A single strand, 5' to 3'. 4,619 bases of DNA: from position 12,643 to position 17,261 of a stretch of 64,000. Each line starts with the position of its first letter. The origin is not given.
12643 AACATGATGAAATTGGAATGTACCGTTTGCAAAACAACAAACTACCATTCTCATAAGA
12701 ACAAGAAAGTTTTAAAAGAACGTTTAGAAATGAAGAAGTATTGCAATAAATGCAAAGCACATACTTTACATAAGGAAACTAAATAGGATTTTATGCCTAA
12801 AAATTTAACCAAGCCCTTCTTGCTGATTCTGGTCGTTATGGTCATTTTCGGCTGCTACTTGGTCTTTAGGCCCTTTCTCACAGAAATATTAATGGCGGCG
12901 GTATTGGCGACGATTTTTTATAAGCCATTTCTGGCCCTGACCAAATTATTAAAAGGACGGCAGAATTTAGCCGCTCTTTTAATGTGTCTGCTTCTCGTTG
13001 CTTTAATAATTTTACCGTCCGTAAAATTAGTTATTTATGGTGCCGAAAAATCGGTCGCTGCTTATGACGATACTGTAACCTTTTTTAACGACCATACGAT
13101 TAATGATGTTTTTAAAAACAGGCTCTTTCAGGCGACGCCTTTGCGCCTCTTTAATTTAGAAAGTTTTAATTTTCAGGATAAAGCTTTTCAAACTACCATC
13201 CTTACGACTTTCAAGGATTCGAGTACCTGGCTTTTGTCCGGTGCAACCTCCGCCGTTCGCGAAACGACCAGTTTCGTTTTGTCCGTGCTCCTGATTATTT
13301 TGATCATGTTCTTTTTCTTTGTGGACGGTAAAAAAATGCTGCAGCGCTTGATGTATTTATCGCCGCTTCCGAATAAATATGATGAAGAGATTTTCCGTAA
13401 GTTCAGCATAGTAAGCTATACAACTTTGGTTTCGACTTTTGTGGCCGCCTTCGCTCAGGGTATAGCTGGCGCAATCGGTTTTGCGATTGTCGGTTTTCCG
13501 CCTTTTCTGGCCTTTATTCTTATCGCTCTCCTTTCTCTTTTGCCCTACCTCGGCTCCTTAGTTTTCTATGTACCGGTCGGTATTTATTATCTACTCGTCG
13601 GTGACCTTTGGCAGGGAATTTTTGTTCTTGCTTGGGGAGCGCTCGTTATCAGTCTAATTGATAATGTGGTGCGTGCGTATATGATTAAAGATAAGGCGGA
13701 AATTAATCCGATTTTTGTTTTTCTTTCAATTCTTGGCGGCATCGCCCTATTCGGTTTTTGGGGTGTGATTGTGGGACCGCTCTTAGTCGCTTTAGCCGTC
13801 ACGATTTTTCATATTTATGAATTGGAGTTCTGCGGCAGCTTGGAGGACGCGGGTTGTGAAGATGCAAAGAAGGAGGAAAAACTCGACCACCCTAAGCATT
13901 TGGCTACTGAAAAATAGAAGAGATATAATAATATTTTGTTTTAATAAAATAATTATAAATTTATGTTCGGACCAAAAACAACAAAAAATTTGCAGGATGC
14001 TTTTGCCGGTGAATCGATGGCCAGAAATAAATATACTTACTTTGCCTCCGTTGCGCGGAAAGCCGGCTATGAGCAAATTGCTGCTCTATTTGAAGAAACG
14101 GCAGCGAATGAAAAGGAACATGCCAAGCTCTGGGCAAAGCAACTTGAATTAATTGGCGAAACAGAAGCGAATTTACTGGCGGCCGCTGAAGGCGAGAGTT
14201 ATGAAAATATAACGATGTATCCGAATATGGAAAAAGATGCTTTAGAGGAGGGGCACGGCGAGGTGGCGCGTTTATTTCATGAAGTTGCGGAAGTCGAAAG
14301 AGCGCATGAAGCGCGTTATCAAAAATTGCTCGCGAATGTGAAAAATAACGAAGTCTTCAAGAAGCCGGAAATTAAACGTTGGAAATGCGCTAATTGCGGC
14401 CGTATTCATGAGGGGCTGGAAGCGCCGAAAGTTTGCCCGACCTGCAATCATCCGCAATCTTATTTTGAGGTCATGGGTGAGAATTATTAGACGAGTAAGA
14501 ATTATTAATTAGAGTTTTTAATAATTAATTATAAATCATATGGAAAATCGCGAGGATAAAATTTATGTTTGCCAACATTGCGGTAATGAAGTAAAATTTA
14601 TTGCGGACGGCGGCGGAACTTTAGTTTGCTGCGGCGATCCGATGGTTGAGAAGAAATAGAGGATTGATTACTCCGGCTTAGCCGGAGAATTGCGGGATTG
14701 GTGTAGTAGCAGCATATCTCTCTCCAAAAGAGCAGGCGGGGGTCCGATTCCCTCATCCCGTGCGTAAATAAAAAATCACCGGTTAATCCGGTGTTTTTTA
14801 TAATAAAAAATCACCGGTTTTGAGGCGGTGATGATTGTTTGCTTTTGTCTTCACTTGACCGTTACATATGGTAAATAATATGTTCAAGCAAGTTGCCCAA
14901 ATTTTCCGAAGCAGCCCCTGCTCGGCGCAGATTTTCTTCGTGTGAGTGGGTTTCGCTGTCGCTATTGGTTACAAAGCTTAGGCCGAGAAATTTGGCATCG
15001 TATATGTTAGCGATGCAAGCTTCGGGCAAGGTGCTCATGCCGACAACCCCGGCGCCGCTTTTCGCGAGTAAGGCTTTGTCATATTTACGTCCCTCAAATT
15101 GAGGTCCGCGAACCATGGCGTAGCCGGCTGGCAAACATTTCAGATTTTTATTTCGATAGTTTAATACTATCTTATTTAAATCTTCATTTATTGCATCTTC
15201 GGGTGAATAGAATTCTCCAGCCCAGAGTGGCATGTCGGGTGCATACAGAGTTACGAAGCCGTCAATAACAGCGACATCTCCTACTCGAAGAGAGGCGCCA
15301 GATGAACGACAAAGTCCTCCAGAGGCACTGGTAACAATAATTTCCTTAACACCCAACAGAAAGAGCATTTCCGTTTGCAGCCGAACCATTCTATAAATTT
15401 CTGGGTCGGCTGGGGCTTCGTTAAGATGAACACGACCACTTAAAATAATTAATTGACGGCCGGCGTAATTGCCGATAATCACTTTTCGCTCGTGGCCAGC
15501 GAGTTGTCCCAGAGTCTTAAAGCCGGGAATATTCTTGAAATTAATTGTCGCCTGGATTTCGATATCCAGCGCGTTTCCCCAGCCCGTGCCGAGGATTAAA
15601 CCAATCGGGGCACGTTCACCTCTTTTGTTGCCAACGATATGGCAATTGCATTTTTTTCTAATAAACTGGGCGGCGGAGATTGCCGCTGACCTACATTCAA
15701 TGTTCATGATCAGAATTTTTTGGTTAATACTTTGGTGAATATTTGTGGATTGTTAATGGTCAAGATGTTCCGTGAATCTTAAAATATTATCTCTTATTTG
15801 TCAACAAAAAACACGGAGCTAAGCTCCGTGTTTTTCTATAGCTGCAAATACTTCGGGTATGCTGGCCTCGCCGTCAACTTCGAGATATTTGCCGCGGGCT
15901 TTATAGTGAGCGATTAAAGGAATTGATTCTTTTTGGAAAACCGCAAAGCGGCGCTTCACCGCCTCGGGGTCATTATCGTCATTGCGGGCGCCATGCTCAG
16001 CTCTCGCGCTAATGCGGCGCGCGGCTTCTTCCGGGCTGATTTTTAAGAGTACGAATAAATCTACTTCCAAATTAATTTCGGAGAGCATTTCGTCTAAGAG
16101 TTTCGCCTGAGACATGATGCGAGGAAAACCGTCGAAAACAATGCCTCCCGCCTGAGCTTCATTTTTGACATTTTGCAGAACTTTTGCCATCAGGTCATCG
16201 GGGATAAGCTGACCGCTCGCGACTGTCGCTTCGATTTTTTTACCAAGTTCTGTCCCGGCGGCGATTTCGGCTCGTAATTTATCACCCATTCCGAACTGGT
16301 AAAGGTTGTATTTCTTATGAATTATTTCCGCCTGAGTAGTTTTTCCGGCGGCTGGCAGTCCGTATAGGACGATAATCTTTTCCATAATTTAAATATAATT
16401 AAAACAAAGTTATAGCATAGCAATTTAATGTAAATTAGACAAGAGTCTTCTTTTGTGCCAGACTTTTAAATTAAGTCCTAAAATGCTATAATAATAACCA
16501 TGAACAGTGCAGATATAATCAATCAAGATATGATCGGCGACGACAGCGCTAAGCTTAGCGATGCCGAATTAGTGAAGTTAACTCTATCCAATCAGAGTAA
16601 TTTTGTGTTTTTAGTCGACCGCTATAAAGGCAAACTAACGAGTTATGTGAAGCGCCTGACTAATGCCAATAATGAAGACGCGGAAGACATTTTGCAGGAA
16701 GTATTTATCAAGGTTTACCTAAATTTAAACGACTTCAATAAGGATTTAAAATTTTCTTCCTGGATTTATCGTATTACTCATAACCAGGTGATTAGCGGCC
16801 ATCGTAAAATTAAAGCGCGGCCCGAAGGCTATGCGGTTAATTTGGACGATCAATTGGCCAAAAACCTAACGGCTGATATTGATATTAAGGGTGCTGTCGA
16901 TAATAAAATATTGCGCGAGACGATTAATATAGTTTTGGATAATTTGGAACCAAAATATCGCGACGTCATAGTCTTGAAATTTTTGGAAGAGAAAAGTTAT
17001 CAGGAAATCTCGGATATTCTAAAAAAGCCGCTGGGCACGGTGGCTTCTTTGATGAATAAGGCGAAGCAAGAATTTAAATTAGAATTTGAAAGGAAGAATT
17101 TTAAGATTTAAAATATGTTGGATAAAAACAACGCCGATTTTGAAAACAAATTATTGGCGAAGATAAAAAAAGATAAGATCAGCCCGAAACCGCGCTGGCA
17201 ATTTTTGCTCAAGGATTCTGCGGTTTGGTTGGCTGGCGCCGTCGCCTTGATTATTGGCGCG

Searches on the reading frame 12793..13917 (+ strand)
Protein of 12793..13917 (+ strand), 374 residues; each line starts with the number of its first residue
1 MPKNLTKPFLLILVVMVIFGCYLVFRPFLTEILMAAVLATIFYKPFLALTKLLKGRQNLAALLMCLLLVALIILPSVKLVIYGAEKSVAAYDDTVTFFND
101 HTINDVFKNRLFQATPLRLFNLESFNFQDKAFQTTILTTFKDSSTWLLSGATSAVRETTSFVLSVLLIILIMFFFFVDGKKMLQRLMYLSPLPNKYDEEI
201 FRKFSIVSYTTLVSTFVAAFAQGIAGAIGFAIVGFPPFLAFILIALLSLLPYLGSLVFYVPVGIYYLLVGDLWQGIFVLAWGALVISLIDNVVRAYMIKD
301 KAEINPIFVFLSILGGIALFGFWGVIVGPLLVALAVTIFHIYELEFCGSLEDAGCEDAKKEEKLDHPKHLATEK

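Call 103: search_protein_families(library=pfam, proteins=[window:12793-13917:+], max_evalue=0.001)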
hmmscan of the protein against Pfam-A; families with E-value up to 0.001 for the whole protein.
window:12793-13917:+ (374 aa): 1 family
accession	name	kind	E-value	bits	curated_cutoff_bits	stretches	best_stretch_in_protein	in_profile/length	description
PF01594.21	AI-2E_transport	-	7.8e-48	163.8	34.3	1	10-342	3-326/327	AI-2E family transporter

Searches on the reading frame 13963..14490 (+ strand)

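Call 105: search_protein_families(library=pfam, proteins=[window:13963-14490:+], max_evalue=0.001)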
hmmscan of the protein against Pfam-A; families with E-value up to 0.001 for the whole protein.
window:13963-14490:+ (175 aa): 4 families
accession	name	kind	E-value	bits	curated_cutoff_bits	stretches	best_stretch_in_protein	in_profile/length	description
PF02915.23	Rubrerythrin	-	2.4e-25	90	22.8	1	8-123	1-137/137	Rubrerythrin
PF21349.2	RUBY_RBDX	-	1.2e-13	50.6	26.5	1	140-169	1-30/30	Rubrerythrin, rubredoxin-like domain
PF00210.30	Ferritin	-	5.9e-06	26.7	24.5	1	8-121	2-101/142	Ferritin-like domain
PF23458.2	DUF7130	-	2.6e-05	24.5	35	1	98-169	14-84/89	Domain of unknown function (DUF7130)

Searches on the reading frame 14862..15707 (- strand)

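Call 104: search_protein_families(library=pfam, proteins=[window:14862-15707:-], max_evalue=0.001)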
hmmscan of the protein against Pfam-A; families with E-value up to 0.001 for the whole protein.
window:14862-15707:- (281 aa): 1 family
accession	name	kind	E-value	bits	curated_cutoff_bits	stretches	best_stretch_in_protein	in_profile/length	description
PF01048.26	PNP_UDP_1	-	1.1e-22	81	25.1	1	34-278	1-232/233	Phosphorylase superfamily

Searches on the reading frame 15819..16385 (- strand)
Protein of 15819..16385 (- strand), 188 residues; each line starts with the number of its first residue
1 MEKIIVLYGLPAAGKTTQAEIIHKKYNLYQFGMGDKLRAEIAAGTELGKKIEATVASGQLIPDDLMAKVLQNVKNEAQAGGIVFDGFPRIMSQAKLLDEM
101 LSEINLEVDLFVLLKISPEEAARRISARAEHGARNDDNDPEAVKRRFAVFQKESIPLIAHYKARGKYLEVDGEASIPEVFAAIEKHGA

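Call 104: search_protein_families(library=pfam, proteins=[window:15819-16385:-], max_evalue=0.001)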
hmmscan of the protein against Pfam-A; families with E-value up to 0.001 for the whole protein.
window:15819-16385:- (188 aa): 7 families
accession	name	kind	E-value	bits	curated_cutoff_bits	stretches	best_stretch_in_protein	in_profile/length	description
PF00406.28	ADK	-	1.2e-37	129.8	26.8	1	7-165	1-150/151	Adenylate kinase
PF13207.12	AAA_17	-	8.4e-24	84.8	27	1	8-138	1-131/136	AAA domain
PF13238.12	AAA_18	-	5e-10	40.4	29.4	1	5-138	1-121/128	AAA domain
PF13671.12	AAA_33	-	1.6e-07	32.2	27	1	5-149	2-139/143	AAA domain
PF02223.23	Thymidylate_kin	-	9.7e-07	29.1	27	0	81-183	92-185/185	Thymidylate kinase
PF07931.18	CPT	-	0.00021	21.6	22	1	3-130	2-130/172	Chloramphenicol phosphotransferase-like protein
PF01712.25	dNK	-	0.00071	19.8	27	0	94-131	110-146/203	Deoxynucleoside kinase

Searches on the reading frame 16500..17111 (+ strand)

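Call 104: search_protein_families(library=pfam, proteins=[window:16500-17111:+], max_evalue=0.001)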
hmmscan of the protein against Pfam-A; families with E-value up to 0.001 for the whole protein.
window:16500-17111:+ (203 aa): 3 families
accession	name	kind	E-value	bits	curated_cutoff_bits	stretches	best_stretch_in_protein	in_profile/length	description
PF04542.20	Sigma70_r2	-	1.2e-15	57.5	24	1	38-104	1-68/71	Sigma-70 region 2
PF08281.18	Sigma70_r4_2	-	3.8e-11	42.9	25.7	1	146-190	8-52/54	Sigma-70, region 4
PF04545.22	Sigma70_r4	-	1.5e-08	34.4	24.1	1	145-188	1-44/50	Sigma-70, region 4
